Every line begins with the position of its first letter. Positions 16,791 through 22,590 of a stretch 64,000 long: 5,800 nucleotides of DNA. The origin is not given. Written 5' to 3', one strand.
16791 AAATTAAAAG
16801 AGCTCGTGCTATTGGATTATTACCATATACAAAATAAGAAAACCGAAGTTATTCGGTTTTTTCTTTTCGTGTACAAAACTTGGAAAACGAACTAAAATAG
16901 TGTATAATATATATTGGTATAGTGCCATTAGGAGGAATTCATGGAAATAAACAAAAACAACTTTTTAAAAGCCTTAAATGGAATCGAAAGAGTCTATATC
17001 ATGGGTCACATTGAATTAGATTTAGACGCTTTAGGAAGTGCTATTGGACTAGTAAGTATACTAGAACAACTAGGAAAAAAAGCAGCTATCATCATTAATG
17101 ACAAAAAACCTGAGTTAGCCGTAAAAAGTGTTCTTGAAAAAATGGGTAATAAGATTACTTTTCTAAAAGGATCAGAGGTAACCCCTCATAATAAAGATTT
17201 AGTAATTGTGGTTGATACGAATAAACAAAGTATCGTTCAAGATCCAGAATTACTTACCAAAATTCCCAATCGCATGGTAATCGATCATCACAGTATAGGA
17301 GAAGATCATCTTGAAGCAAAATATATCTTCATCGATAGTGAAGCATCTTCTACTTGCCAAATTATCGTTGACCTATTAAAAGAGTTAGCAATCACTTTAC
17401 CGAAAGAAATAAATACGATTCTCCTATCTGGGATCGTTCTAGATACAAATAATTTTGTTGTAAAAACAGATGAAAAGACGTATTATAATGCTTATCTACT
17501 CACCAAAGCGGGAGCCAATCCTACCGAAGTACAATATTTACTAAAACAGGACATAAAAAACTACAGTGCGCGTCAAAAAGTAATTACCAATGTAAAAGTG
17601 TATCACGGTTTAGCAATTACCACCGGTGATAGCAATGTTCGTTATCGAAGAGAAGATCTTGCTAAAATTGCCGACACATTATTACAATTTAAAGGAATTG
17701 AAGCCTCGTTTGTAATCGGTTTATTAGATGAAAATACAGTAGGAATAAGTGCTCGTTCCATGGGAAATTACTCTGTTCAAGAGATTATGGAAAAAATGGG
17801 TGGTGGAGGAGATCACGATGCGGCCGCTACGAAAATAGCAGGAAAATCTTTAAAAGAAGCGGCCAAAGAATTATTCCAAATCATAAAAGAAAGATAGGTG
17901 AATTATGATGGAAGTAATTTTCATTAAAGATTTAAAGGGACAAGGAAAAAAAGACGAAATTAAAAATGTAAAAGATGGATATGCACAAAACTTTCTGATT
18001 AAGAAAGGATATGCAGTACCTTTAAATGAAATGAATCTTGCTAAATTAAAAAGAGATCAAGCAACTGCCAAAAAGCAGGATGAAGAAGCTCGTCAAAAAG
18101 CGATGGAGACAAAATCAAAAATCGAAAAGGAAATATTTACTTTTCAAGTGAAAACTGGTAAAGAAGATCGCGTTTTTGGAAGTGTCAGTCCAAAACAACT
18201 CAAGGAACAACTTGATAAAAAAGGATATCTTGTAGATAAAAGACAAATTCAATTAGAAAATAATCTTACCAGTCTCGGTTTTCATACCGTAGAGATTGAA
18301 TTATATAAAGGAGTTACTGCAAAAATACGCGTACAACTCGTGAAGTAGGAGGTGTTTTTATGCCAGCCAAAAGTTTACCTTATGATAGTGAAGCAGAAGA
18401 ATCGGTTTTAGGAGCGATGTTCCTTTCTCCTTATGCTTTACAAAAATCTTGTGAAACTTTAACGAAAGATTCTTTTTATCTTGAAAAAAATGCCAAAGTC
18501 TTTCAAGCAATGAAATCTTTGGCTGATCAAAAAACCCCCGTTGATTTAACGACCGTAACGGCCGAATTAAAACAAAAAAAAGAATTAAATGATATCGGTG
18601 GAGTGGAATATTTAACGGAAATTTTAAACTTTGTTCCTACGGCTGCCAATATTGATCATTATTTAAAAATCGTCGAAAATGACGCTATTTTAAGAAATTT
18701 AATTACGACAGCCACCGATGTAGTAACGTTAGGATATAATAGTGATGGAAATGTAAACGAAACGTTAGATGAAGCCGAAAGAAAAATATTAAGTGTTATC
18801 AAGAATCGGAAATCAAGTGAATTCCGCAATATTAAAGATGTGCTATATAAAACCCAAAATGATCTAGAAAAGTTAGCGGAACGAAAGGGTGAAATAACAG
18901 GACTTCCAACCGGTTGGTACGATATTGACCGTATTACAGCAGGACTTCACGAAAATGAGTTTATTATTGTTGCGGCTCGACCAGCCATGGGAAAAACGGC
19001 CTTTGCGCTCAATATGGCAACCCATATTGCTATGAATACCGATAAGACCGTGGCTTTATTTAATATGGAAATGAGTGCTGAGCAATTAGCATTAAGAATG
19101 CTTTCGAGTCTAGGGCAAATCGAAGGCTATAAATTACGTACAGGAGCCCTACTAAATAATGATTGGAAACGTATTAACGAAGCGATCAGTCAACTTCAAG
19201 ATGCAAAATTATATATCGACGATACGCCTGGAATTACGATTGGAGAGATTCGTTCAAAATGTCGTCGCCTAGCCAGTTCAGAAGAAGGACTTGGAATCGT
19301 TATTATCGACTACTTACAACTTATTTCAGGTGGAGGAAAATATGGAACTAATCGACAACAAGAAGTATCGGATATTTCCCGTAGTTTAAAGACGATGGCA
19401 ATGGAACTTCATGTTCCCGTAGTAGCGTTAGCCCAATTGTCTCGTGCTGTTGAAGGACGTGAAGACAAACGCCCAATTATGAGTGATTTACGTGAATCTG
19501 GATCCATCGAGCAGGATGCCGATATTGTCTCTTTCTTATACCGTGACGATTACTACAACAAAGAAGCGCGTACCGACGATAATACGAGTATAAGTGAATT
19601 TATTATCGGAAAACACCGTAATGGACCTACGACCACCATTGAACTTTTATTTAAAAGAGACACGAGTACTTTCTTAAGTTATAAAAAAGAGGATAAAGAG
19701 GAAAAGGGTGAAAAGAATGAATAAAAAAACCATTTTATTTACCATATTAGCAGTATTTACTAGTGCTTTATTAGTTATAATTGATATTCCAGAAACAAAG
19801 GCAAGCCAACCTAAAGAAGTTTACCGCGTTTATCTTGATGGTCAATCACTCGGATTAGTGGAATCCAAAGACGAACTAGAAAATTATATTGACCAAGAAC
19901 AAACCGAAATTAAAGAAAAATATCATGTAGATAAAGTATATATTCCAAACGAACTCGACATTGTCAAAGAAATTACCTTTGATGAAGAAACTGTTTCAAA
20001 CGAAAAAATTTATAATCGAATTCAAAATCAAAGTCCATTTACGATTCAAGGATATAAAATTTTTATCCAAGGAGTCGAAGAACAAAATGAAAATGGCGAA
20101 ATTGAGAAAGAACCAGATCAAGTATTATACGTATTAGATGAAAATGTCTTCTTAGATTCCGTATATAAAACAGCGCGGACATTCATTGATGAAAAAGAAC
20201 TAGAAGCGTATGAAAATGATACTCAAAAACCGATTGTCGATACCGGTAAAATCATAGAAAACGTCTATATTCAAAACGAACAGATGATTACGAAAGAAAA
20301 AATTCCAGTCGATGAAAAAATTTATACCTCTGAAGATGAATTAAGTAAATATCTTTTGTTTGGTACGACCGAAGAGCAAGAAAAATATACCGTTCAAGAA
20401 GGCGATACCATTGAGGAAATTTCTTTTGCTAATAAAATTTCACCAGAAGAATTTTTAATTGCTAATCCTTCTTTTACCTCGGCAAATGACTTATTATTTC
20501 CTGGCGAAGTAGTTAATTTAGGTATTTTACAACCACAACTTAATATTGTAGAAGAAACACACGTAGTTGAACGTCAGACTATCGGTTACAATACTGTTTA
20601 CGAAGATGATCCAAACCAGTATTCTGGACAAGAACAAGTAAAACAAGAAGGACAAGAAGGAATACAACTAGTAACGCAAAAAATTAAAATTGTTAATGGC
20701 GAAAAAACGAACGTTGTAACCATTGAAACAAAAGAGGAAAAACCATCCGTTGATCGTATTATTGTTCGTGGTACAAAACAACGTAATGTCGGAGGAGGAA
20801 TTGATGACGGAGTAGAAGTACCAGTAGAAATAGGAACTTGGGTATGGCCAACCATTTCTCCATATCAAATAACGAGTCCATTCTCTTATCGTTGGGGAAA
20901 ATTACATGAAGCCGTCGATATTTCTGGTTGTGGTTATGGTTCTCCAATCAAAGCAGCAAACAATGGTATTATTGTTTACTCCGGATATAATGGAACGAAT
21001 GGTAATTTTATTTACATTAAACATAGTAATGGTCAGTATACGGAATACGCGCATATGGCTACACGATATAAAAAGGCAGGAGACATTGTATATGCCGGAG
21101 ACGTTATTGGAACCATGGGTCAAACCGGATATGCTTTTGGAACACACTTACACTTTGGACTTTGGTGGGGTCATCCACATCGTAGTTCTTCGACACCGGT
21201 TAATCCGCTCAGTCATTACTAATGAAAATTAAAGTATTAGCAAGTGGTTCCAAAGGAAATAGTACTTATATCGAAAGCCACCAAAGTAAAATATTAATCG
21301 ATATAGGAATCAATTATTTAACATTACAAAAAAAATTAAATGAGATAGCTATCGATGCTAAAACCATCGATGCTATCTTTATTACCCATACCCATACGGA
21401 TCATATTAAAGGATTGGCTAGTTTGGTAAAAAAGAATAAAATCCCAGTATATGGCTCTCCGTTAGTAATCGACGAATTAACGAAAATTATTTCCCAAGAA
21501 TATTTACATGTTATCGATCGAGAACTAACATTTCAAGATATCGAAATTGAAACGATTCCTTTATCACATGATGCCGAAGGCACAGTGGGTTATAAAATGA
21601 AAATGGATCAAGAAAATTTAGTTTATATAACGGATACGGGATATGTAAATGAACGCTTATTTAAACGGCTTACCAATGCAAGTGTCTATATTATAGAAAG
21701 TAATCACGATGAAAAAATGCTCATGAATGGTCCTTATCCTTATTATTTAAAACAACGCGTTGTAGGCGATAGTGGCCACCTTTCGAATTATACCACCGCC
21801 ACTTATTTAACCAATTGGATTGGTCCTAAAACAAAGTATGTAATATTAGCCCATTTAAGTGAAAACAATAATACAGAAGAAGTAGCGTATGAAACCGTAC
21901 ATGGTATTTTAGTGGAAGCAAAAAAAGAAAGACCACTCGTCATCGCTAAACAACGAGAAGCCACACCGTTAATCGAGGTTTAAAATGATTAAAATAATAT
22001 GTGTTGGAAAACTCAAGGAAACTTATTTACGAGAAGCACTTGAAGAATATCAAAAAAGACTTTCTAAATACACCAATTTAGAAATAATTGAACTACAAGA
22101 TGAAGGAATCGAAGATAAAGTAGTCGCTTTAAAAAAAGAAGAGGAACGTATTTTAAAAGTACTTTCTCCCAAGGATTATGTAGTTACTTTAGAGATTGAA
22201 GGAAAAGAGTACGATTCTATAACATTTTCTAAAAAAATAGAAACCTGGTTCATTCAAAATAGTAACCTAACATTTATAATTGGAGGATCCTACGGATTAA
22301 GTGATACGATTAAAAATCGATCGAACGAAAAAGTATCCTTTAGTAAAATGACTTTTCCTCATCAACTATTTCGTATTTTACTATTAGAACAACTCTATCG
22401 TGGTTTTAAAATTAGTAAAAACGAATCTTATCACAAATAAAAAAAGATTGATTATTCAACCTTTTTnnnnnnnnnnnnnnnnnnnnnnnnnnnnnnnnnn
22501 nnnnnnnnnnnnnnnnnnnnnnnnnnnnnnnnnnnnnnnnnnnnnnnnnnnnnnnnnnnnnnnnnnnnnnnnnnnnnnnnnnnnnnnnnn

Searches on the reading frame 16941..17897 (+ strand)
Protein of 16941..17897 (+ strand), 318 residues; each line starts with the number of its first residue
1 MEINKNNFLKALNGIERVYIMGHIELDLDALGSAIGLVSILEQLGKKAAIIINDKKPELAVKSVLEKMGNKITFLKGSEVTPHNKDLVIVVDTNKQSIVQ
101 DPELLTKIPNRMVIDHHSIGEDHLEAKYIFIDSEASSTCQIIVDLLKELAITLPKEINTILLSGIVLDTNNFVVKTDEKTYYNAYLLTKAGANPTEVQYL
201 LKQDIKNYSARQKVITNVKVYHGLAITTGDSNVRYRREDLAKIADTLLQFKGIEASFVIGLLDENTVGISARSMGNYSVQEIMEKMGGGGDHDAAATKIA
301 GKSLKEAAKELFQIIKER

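Call 78: search_protein_families(library=pfam, proteins=[window:16941-17897:+], max_evalue=0.00001)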
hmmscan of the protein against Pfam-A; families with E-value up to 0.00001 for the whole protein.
window:16941-17897:+ (318 aa): 2 families
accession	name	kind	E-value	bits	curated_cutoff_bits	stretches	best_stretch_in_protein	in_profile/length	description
PF01368.27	DHH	-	3.6e-22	79.4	28.1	1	17-165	1-125/125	DHH family, N-terminal domain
PF02272.25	DHHA1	-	4.9e-12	46.6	25.9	1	235-317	13-102/102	DHHA1 domain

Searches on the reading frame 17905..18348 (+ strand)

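Call 78: search_protein_families(library=pfam, proteins=[window:17905-18348:+], max_evalue=0.00001)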
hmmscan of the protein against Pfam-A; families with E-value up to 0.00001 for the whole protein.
window:17905-18348:+ (147 aa): 2 families
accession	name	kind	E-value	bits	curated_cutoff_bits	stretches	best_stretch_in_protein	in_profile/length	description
PF03948.19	Ribosomal_L9_C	-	1.2e-21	77.3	23.2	1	65-146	2-85/86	Ribosomal protein L9, C-terminal domain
PF01281.25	Ribosomal_L9_N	-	1.1e-18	66.9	20.7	1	2-48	1-47/47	Ribosomal protein L9, N-terminal domain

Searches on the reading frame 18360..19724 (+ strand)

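Call 78: search_protein_families(library=pfam, proteins=[window:18360-19724:+], max_evalue=0.00001)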
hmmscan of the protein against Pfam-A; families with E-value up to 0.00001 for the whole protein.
window:18360-19724:+ (454 aa): 3 families
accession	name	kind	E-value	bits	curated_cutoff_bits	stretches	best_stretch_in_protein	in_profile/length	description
PF03796.21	DnaB_C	-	3.9e-106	354.5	27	1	181-438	1-253/255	DnaB-like helicase C terminal domain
PF00772.26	DnaB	-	3.3e-31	107.8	23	1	6-106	2-102/103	DnaB-like helicase N terminal domain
PF13481.12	AAA_25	-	3.8e-10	40.2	27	1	197-359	31-189/195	AAA domain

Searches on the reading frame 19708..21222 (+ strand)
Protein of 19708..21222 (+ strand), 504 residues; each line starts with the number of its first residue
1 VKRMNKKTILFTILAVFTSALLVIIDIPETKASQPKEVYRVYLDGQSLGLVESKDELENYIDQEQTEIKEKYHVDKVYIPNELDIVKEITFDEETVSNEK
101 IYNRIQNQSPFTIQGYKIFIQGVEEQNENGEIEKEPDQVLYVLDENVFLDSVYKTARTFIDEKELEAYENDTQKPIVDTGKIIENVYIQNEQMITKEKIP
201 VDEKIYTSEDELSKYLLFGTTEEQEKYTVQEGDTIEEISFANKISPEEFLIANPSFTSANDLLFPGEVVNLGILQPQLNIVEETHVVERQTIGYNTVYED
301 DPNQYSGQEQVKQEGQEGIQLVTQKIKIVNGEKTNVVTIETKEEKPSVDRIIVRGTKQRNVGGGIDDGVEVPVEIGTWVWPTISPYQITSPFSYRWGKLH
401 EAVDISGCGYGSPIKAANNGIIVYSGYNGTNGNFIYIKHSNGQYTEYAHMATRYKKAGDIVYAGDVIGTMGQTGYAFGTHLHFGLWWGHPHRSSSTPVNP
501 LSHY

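Call 78: search_protein_families(library=pfam, proteins=[window:19708-21222:+], max_evalue=0.00001)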
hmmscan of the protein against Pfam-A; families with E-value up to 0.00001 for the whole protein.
window:19708-21222:+ (504 aa): 3 families
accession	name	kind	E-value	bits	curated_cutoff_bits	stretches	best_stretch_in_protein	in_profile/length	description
PF01551.29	Peptidase_M23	-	2.5e-24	85.7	28.7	1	399-488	2-90/96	Peptidase family M23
PF07501.17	G5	-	1.5e-14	54.4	23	1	284-357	2-75/75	G5 domain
PF01476.26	LysM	-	1.8e-06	28.2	20.9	1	227-270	1-41/43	LysM domain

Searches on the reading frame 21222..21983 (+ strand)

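Call 78: search_protein_families(library=pfam, proteins=[window:21222-21983:+], max_evalue=0.00001)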
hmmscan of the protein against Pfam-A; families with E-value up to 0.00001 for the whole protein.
window:21222-21983:+ (253 aa): 3 families
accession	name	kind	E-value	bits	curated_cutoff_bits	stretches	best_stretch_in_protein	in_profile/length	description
PF12706.13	Lactamase_B_2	-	2.2e-21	76.8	27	1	24-205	3-195/200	Beta-lactamase superfamily domain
PF00753.33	Lactamase_B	-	4.2e-14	53.4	22.7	1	11-150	5-161/196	Metallo-beta-lactamase superfamily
PF16661.11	Lactamase_B_6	-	4.1e-07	30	27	1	18-126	3-120/193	Metallo-beta-lactamase superfamily domain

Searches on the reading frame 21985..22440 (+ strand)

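Call 78: search_protein_families(library=pfam, proteins=[window:21985-22440:+], max_evalue=0.00001)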
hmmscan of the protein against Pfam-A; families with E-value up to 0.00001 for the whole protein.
window:21985-22440:+ (151 aa): 1 family
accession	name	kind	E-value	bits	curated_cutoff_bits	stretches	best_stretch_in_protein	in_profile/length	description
PF02590.22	SPOUT_MTase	-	1.5e-54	184.6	27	1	2-150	3-154/154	Predicted SPOUT methyltransferase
